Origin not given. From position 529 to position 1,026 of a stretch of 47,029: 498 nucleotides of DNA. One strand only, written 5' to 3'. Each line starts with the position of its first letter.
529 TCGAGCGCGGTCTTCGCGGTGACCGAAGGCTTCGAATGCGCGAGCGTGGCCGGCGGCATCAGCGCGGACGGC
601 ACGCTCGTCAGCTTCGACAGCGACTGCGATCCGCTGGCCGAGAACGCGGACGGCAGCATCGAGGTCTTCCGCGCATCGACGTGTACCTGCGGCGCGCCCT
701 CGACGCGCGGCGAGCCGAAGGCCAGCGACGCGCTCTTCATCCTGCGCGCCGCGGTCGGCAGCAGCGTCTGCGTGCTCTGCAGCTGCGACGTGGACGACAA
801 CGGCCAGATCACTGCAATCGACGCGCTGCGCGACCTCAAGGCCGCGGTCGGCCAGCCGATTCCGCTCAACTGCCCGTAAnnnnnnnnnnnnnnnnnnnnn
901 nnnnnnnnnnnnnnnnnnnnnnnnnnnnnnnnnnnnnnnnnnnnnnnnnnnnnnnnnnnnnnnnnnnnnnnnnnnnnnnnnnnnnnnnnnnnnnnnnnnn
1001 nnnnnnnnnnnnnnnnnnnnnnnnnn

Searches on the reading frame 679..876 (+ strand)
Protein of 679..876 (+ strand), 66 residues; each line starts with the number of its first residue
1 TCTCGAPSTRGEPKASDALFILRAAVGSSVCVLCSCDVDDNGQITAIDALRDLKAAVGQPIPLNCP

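Call 3: search_protein_families(library=pfam, proteins=[window:679-876:+], max_evalue=1)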
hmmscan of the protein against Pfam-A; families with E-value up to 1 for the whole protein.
seq(66 aa): 1 family
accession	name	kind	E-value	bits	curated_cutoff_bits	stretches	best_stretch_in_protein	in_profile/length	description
PF00404.24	Dockerin_1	-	0.036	14.7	22.9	1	36-50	36-50/57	Dockerin type I domain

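Call 4: search_protein_families(library=ncbifam, proteins=[window:679-876:+], max_evalue=1)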
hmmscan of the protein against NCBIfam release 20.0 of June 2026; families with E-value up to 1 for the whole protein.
seq(66 aa): 1 family
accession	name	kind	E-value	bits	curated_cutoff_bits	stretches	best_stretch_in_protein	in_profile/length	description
NF041468.1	anti_sig_RseA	equivalog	0.059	13.5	165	1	22-54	58-88/135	anti-sigma E factor RseA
